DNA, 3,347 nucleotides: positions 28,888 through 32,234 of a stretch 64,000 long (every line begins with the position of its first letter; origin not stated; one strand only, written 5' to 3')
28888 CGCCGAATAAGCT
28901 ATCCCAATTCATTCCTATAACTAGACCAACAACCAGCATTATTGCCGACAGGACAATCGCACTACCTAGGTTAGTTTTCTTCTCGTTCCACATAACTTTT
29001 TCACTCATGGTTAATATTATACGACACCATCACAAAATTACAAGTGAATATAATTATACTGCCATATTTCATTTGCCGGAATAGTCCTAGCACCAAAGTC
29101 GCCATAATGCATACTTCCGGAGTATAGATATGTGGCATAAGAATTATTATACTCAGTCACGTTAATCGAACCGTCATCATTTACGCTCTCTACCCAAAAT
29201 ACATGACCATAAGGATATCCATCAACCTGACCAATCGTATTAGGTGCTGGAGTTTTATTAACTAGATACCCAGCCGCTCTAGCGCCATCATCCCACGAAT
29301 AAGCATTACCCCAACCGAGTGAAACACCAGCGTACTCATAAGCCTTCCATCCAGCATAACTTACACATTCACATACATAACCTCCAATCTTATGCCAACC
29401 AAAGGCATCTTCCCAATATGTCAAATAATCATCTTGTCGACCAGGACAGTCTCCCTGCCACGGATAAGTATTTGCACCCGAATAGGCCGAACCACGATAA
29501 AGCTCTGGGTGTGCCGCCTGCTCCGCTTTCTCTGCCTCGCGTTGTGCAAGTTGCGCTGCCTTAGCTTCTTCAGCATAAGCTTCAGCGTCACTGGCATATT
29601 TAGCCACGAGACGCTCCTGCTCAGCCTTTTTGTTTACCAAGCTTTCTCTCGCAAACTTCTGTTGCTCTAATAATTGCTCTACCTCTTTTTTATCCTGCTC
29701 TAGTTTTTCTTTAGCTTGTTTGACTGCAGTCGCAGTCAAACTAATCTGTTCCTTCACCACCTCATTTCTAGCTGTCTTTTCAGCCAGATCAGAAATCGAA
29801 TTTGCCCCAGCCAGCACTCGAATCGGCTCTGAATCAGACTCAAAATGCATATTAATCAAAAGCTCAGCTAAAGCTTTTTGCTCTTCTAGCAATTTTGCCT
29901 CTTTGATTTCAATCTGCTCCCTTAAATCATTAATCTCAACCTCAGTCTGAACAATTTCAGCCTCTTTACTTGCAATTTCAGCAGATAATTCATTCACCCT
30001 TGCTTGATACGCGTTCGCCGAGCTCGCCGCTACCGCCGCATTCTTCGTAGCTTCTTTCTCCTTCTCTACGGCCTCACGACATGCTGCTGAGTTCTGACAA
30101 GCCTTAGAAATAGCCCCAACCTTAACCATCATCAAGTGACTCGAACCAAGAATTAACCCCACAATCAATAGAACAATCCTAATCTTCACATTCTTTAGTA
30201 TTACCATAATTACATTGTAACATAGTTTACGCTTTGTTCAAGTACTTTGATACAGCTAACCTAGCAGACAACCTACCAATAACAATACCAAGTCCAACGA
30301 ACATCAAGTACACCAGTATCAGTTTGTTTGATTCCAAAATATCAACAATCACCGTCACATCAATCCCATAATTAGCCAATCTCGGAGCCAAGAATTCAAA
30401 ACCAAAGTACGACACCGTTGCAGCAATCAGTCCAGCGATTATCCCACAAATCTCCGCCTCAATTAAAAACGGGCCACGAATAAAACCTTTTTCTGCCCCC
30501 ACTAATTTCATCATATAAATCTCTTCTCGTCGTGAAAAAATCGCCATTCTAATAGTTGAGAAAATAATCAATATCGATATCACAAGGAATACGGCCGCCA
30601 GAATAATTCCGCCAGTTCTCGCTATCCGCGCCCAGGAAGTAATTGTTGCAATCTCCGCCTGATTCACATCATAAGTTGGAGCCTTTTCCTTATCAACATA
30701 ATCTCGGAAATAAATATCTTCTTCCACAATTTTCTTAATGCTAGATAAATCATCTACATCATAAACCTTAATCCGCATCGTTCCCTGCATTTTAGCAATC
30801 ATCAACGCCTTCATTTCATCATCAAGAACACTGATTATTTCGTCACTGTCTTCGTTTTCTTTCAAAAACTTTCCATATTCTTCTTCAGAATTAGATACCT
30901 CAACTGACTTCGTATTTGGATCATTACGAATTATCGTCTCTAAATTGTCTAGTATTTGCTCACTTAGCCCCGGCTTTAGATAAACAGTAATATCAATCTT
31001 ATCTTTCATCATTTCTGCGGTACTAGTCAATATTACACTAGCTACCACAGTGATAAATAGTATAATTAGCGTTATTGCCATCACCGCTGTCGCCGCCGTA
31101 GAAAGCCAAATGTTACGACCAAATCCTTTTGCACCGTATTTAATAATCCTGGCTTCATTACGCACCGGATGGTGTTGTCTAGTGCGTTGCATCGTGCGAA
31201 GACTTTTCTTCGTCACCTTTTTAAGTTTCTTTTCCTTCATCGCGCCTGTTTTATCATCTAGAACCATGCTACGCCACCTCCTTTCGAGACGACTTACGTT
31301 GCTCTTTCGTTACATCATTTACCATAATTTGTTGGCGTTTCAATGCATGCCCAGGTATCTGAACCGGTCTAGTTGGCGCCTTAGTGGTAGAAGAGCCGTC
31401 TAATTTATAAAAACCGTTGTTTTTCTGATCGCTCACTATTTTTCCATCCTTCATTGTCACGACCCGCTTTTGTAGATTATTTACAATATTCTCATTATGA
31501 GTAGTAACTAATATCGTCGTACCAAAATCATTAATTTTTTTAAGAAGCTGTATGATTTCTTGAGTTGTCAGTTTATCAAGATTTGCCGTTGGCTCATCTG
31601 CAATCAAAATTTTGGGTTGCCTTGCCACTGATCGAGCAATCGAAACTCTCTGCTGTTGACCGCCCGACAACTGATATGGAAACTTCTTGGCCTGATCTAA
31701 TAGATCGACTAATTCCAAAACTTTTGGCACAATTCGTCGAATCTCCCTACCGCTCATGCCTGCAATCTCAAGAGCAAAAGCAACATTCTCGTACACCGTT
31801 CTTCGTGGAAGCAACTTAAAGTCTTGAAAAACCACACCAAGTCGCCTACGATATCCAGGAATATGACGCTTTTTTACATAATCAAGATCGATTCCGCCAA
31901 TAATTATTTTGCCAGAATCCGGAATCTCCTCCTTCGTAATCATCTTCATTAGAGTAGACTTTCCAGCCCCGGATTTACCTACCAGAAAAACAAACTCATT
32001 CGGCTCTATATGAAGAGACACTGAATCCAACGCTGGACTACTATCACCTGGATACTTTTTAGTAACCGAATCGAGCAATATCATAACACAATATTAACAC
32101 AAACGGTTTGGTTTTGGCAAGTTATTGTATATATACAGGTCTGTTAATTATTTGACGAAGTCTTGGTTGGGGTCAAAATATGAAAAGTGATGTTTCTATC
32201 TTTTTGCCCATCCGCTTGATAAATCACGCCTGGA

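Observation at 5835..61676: Systematic leaderless-mRNA architecture: -10 box, then 6-7 nt, then ATG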

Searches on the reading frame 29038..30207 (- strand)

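Call 36: search_protein_families(library=ncbifam, proteins=[window:29038-30207:-], max_evalue=0.00001)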
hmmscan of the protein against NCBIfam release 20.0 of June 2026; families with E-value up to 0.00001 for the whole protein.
window:29038-30207:- (389 aa): 3 families
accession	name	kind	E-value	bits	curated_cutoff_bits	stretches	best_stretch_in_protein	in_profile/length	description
NF052572.1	PtdglycHdlsScrM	equivalog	2.9e-09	36.4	400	1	259-355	43-146/373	peptidoglycan hydrolase ScrM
NF006360.0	PRK08581.1-2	equivalog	3.7e-08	32.3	605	1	294-354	617-683/709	amidase domain-containing protein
NF046104.1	PptglHdxlasePcsB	equivalog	3.9e-08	32.9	450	1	298-357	317-376/400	peptidoglycan hydrolase PcsB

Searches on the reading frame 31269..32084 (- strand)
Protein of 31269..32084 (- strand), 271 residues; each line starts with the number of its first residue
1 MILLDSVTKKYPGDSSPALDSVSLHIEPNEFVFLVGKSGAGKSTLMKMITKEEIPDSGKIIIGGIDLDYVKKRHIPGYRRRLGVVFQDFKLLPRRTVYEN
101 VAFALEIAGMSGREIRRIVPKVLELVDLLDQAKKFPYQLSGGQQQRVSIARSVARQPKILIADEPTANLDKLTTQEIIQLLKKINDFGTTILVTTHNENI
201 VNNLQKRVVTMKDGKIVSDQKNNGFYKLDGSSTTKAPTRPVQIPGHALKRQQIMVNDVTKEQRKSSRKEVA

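Call 36: search_protein_families(library=ncbifam, proteins=[window:31269-32084:-], max_evalue=0.00001)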
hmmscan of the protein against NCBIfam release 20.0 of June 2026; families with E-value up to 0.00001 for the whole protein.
window:31269-32084:- (271 aa): 188 families (the best 25 are shown)
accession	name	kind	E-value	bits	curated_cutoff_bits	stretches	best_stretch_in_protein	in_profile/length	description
TIGR02673.1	FtsE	equivalog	7.7e-81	270.8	264.85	1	1-215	1-214/214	cell division ATP-binding protein FtsE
TIGR02314.1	ABC_MetN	equivalog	1.8e-54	185.1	499.7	1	1-220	1-223/343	methionine ABC transporter ATP-binding protein MetN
TIGR02315.1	ABC_phnC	equivalog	4.3e-53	180.2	266.1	1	1-224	1-232/243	phosphonate ABC transporter ATP-binding protein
TIGR03608.1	L_ocin_972_ABC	subfamily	5.9e-51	172.9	254.85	1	6-206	3-202/206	putative bacteriocin export ABC transporter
TIGR04520.1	ECF_ATPase_1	equivalog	7.8e-50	169.8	315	1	4-226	3-224/269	energy-coupling factor transporter ATPase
TIGR04521.1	ECF_ATPase_2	equivalog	8.1e-50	169.5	330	1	16-227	18-234/279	energy-coupling factor transporter ATPase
TIGR03265.1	PhnT2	equivalog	1.5e-49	169.1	457.7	1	5-218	8-215/353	putative 2-aminoethylphosphonate ABC transporter ATP-binding protein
NF038007.1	ABC_ATP_DarD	equivalog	2.8e-49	167.5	375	1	17-216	19-218/218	darobactin export ABC transporter ATP-binding protein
NF011713.0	PRK15134.1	equivalog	4.8e-49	167.4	834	2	14-185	297-472/529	microcin C ABC transporter ATP-binding protein YejF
TIGR03269.1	met_CoM_red_A2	equivalog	9.7e-49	166.3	517.1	2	18-217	299-507/530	methyl coenzyme M reductase system, component A2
TIGR02982.1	heterocyst_DevA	subfamily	1.8e-48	165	295.8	1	19-216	21-219/220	ABC exporter ATP-binding subunit, DevA family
NF040933.2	ABC_arch_GlcV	equivalog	3.3e-48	164.4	450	1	2-226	3-230/357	glucose ABC transporter ATP-binding protein GlcV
TIGR02211.1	LolD_lipo_ex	equivalog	3.8e-48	163.9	307.75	1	6-217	6-220/221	lipoprotein-releasing ABC transporter ATP-binding protein LolD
NF007027.0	PRK09493.1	equivalog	1.5e-47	162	379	1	1-224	1-222/240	glutamine ABC transporter ATP-binding protein GlnQ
NF006987.0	PRK09452.1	equivalog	1.9e-47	161.8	482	1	2-222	18-232/378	spermidine/putrescine ABC transporter ATP-binding protein PotA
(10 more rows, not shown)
